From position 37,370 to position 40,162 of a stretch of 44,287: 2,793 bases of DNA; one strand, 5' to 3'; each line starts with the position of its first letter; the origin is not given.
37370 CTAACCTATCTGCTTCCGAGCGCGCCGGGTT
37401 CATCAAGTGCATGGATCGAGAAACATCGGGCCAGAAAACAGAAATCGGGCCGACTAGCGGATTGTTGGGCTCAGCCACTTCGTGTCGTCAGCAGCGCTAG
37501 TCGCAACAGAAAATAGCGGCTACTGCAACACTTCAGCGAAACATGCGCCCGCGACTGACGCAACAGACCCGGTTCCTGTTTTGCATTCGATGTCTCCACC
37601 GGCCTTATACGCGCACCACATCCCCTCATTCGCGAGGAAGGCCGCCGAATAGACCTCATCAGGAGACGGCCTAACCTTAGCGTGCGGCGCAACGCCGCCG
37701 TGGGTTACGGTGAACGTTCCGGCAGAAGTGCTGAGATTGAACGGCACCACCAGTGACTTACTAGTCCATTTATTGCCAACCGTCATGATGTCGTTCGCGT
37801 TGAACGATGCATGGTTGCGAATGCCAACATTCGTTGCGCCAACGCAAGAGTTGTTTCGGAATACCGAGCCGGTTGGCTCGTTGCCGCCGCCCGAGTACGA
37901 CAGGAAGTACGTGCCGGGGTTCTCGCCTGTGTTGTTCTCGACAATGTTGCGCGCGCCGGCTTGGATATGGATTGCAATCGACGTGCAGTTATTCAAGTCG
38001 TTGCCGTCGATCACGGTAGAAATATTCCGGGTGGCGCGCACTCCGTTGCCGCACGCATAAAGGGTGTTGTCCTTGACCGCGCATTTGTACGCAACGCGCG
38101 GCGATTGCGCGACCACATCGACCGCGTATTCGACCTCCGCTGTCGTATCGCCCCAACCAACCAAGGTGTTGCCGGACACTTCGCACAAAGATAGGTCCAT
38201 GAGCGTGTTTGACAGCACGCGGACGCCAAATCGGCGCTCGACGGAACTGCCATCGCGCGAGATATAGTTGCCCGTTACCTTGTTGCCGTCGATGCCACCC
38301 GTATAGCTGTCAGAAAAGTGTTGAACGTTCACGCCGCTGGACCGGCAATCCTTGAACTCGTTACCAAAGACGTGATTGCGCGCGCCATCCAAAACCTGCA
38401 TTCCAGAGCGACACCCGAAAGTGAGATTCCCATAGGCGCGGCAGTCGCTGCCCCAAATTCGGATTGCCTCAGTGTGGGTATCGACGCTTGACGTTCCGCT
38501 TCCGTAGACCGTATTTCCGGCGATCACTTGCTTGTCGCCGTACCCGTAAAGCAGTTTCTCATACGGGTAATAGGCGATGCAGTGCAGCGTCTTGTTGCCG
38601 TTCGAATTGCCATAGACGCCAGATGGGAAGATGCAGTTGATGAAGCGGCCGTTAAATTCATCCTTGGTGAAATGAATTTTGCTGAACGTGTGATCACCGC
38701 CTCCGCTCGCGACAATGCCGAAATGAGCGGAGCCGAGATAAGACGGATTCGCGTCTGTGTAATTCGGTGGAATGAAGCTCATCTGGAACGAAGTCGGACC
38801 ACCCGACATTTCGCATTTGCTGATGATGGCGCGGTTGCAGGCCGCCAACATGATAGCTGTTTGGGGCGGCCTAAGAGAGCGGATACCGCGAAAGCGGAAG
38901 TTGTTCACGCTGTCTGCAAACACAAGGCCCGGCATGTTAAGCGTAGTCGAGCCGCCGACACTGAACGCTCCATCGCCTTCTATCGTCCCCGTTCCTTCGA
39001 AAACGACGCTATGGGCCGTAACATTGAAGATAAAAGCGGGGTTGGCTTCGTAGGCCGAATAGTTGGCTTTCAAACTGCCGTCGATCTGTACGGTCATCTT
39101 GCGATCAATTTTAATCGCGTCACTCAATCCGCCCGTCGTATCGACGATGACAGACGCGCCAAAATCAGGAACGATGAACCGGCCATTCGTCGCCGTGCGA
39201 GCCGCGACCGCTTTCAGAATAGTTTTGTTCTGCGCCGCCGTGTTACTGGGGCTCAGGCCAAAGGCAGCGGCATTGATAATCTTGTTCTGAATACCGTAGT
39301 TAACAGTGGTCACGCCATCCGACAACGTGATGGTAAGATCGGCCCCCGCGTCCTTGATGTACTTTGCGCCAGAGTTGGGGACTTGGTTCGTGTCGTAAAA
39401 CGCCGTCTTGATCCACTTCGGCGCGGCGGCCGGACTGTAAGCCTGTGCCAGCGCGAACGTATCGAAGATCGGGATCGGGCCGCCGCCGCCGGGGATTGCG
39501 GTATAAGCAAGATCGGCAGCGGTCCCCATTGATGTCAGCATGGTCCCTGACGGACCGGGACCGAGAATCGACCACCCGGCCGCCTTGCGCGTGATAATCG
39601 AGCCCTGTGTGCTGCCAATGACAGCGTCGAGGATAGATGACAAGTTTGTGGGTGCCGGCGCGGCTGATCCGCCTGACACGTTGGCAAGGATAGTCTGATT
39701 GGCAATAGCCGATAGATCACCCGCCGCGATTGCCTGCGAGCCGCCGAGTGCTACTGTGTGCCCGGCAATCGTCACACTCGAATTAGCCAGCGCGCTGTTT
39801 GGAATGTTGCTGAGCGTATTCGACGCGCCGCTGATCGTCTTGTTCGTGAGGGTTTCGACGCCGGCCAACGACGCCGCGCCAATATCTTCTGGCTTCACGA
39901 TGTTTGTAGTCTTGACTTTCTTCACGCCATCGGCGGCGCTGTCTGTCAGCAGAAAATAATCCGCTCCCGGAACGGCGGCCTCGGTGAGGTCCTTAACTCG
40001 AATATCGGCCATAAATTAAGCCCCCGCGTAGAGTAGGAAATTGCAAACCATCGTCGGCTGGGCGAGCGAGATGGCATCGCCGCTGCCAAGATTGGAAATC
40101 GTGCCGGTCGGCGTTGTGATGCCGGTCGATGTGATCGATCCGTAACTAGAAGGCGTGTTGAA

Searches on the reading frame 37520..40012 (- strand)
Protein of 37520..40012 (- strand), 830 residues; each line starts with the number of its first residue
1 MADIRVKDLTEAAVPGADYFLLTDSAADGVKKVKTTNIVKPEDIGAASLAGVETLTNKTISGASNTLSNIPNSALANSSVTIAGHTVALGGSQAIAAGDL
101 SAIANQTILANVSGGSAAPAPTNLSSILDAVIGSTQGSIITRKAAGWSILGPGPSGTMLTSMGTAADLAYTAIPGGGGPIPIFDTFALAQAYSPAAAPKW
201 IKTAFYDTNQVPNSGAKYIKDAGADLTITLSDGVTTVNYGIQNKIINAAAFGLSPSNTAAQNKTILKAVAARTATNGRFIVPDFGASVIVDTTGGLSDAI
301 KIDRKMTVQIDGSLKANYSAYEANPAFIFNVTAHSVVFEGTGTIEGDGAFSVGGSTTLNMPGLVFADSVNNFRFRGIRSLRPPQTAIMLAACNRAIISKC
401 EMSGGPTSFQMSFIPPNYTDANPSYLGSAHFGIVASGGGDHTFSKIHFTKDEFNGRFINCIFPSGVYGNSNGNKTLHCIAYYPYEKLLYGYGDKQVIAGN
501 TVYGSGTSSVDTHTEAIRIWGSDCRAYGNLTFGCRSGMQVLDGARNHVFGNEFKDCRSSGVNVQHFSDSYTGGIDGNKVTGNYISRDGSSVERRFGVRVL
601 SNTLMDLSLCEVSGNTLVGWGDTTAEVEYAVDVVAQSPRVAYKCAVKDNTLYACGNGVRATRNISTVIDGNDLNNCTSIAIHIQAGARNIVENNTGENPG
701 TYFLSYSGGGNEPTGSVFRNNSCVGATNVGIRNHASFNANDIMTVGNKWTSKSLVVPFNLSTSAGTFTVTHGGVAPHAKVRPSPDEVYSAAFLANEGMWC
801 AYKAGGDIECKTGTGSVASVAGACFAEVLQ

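Call 92: search_protein_families(library=phrogs, proteins=[window:37520-40012:-], max_evalue=0.00001)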
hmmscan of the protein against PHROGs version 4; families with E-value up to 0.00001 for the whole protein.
window:37520-40012:- (830 aa): 1 family
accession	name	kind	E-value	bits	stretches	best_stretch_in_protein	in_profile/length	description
phrog_6002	-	head and packaging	2.5e-10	39.6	1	49-98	61-115/1183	virion structural protein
